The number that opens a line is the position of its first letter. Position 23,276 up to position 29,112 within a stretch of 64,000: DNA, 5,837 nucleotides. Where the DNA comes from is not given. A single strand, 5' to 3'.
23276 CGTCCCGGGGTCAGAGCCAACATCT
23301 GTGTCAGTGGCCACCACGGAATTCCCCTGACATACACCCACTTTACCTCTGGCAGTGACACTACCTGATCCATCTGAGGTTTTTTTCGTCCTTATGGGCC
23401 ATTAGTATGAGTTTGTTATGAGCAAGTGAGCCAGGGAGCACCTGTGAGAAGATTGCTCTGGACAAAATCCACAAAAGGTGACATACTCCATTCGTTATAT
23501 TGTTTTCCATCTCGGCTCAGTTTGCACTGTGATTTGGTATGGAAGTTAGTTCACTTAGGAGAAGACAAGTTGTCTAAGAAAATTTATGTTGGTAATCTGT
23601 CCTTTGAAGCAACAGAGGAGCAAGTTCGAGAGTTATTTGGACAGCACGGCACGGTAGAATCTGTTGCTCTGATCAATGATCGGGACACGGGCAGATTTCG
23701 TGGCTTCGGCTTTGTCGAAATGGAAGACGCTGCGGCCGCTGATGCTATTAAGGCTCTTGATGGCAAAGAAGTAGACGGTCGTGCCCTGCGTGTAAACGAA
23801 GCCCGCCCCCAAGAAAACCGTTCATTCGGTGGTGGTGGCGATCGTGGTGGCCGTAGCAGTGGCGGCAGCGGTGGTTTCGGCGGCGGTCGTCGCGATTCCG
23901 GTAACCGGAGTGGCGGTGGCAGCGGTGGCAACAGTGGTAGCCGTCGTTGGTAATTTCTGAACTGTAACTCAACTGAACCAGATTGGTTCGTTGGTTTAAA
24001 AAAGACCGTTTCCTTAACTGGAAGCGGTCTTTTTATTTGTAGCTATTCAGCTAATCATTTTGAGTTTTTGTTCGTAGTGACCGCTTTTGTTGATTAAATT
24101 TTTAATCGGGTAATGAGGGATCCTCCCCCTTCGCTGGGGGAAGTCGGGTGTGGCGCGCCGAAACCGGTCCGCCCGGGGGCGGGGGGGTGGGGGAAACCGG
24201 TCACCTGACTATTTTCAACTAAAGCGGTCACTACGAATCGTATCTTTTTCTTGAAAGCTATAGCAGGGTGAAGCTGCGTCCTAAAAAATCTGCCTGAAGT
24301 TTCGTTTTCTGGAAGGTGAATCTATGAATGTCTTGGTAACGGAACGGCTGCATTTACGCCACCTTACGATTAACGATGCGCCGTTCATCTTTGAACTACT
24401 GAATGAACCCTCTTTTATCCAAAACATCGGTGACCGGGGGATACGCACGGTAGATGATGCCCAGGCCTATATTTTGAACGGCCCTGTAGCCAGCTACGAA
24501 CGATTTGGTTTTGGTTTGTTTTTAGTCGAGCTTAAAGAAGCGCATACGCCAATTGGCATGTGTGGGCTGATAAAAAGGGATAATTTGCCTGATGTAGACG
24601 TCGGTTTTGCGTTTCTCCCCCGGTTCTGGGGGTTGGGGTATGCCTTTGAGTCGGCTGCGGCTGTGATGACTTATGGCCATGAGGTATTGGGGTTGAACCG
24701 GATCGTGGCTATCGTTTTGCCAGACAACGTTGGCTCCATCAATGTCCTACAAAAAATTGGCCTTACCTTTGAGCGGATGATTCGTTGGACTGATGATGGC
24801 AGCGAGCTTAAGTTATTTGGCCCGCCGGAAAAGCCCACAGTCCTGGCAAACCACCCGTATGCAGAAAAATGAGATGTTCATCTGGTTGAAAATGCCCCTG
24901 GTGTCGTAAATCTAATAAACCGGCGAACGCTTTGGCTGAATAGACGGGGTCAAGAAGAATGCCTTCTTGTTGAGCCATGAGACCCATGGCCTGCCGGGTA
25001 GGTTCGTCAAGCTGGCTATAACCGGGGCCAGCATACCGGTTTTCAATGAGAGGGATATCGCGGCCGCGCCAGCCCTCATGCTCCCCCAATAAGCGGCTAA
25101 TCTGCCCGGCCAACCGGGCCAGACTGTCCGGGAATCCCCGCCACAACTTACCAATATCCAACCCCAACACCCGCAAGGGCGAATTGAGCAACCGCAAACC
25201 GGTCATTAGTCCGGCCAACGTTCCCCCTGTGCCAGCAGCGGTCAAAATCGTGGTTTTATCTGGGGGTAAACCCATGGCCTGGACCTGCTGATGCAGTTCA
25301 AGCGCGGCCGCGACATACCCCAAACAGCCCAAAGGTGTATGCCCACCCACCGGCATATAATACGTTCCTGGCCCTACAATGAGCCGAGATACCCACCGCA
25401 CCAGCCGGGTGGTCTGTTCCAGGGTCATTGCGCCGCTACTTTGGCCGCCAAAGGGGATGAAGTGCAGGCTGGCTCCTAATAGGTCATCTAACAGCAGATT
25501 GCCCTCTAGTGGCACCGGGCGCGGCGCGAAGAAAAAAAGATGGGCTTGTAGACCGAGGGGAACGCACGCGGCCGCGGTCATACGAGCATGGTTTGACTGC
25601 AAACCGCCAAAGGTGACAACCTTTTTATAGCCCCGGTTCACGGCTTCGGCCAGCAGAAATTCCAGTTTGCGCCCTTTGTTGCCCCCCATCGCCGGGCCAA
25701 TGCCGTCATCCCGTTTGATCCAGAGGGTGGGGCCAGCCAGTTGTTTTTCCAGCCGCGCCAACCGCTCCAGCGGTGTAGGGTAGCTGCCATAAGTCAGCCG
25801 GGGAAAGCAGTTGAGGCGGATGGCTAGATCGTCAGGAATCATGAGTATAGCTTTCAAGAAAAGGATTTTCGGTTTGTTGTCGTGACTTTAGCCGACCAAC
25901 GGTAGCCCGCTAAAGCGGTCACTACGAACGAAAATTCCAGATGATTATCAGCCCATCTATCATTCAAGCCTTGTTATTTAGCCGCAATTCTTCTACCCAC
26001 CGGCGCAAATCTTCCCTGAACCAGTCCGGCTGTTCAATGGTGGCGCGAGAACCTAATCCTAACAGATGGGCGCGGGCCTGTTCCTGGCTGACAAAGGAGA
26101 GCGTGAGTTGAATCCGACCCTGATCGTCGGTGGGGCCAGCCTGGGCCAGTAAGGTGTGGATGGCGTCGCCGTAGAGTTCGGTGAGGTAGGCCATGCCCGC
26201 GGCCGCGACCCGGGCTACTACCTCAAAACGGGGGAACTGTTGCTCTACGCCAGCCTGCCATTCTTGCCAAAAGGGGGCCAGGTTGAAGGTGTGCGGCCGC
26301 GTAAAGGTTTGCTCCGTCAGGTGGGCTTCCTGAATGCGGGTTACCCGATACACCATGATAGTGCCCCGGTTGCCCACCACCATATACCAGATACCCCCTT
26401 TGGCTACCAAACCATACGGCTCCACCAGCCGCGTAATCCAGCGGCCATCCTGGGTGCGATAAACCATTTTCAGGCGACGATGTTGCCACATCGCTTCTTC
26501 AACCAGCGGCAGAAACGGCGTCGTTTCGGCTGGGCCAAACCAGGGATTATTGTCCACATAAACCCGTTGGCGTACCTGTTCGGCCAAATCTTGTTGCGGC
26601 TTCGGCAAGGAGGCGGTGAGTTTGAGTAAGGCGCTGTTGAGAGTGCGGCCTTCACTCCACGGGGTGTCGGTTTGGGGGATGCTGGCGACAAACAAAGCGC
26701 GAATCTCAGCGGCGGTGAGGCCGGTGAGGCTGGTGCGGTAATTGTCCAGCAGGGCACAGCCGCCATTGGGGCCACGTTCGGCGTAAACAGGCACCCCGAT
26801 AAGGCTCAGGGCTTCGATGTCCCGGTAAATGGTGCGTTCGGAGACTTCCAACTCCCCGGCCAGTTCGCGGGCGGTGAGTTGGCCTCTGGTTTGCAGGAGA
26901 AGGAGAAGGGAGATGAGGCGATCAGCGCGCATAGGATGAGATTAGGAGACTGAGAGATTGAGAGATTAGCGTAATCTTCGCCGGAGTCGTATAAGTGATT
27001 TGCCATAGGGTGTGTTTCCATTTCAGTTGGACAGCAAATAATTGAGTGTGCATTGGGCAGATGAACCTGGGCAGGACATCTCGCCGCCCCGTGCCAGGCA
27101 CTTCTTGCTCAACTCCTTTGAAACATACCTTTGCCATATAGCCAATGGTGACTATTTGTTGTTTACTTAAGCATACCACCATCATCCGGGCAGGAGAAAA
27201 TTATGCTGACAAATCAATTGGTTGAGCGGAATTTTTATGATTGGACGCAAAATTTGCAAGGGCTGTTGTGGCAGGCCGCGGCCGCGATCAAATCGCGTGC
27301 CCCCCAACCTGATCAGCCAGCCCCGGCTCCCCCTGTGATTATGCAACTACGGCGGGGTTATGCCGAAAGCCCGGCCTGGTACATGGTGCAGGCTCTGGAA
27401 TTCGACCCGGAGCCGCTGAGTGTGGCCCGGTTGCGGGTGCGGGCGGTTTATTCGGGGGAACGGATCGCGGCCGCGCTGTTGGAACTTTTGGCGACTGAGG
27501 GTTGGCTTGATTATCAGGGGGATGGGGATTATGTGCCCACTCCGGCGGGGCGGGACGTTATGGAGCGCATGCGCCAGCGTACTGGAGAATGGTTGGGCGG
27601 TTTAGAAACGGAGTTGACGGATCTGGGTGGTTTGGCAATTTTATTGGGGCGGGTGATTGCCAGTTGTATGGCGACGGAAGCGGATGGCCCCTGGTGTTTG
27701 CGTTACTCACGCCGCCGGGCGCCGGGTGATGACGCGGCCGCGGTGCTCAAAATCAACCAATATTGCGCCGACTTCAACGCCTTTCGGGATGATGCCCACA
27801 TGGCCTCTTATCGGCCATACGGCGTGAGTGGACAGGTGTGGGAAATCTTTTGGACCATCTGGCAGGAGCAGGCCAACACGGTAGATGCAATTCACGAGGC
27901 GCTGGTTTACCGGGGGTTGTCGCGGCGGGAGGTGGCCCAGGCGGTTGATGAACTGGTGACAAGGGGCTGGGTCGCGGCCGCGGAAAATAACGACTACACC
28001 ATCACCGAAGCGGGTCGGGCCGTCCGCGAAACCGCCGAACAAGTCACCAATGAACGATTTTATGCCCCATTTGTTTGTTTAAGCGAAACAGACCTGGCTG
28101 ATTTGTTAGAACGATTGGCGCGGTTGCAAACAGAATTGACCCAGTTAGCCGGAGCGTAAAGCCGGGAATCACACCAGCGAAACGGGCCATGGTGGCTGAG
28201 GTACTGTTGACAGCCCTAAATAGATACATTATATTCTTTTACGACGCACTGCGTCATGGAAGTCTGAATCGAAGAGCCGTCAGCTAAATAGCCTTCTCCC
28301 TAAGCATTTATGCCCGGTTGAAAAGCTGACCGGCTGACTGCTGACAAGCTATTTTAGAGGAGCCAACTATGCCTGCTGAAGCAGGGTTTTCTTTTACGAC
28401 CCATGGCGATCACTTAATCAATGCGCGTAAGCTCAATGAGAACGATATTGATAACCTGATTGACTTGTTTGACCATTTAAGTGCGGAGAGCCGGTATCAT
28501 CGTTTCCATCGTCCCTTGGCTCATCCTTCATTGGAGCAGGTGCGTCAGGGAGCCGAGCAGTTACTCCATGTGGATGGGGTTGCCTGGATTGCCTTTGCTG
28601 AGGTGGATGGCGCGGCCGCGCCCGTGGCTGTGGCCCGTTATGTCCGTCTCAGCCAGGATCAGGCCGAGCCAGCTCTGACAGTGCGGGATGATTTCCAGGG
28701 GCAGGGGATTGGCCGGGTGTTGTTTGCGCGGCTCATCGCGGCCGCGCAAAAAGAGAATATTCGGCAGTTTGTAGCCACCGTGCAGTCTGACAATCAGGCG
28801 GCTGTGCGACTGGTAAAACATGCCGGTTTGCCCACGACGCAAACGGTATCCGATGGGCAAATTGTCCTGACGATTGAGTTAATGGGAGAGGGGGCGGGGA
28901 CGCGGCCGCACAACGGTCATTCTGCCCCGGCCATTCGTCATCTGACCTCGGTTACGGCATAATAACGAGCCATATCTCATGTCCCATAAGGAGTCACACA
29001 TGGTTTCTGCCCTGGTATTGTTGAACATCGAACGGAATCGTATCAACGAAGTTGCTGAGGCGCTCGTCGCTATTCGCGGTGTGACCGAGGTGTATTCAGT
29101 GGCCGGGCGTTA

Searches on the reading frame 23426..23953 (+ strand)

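Call 57: search_protein_families(library=pfam, proteins=[window:23426-23953:+], max_evalue=0.00001)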
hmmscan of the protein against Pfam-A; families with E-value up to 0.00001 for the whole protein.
window:23426-23953:+ (175 aa): 1 family
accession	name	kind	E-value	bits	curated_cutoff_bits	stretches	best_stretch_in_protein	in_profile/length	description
PF00076.28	RRM_1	-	1.1e-21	76.9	20.7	1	53-122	1-70/70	RNA recognition motif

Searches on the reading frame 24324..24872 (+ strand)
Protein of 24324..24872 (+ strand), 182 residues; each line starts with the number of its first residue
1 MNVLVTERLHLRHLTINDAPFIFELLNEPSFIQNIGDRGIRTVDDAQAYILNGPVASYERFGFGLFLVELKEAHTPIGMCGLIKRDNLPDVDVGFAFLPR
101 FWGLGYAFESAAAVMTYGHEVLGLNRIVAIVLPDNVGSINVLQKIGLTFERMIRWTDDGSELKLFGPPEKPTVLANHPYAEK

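Call 57: search_protein_families(library=pfam, proteins=[window:24324-24872:+], max_evalue=0.00001)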
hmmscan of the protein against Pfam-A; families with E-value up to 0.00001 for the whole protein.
window:24324-24872:+ (182 aa): 2 families
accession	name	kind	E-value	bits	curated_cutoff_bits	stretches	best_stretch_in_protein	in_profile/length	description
PF13302.13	Acetyltransf_3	-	1.6e-27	97.3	25.4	1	8-148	1-138/138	Acetyltransferase (GNAT) domain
PF00583.31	Acetyltransf_1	-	8.7e-08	32.9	20.7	1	62-146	31-115/116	Acetyltransferase (GNAT) family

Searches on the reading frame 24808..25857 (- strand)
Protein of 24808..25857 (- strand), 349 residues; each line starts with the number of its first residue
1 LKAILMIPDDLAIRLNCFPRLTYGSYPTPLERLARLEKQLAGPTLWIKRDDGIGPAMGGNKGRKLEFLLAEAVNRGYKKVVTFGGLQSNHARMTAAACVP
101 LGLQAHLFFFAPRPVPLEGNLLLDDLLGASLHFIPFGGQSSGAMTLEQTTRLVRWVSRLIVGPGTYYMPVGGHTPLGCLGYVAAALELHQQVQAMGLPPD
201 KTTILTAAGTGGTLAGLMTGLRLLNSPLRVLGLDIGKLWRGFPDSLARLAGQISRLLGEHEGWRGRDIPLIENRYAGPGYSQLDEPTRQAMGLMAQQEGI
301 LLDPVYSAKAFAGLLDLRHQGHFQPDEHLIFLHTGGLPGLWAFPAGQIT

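Call 57: search_protein_families(library=pfam, proteins=[window:24808-25857:-], max_evalue=0.00001)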
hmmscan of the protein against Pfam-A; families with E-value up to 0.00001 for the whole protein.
window:24808-25857:- (349 aa): 1 family
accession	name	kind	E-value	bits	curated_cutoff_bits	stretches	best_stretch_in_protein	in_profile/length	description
PF00291.31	PALP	-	2.9e-44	152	35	1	22-335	2-295/295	Pyridoxal-phosphate dependent enzyme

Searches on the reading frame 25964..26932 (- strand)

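Call 57: search_protein_families(library=pfam, proteins=[window:25964-26932:-], max_evalue=0.00001)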
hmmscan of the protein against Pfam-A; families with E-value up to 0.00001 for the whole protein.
window:25964-26932:- (322 aa): 4 families
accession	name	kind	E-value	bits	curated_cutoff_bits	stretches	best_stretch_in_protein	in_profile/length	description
PF13280.12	WYL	-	3.4e-17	62.6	21.8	1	140-204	2-69/70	WYL domain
PF08279.18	HTH_11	-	4.1e-16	59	25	1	5-57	1-53/55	HTH domain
PF25583.1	WCX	-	4.8e-11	43.3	23.9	1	235-316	2-75/76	WCX domain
PF21476.4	PF0610-like_N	-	4.7e-06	27.2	33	1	7-43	7-39/50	PF0610-like, N-terminal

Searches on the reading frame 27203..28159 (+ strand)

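Call 57: search_protein_families(library=pfam, proteins=[window:27203-28159:+], max_evalue=0.00001)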
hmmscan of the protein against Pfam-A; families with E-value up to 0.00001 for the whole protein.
window:27203-28159:+ (318 aa): 2 families
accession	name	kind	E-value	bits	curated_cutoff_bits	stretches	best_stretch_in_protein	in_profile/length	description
PF21863.2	HTH_67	-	3.2e-13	50.4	27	1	194-312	154-261/268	Helix-turn-helix family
PF25213.1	HVO_A0261_N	-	3.4e-08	33.7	35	0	238-282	35-78/86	HVO_A0261 N-terminal domain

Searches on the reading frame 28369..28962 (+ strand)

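Call 57: search_protein_families(library=pfam, proteins=[window:28369-28962:+], max_evalue=0.00001)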
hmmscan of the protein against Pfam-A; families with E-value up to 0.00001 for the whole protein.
window:28369-28962:+ (197 aa): 4 families
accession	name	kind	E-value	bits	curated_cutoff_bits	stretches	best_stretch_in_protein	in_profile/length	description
PF00583.31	Acetyltransf_1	-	5.3e-10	40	20.7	1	62-153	27-115/116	Acetyltransferase (GNAT) family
PF13302.13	Acetyltransf_3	-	6.2e-08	33.9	25.4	1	20-154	5-137/138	Acetyltransferase (GNAT) domain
PF13673.13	Acetyltransf_10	-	5.6e-06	26.8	23.6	1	92-153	46-106/128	Acetyltransferase (GNAT) domain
PF13508.13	Acetyltransf_7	-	6.5e-06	26.9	27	0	78-148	9-76/84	Acetyltransferase (GNAT) domain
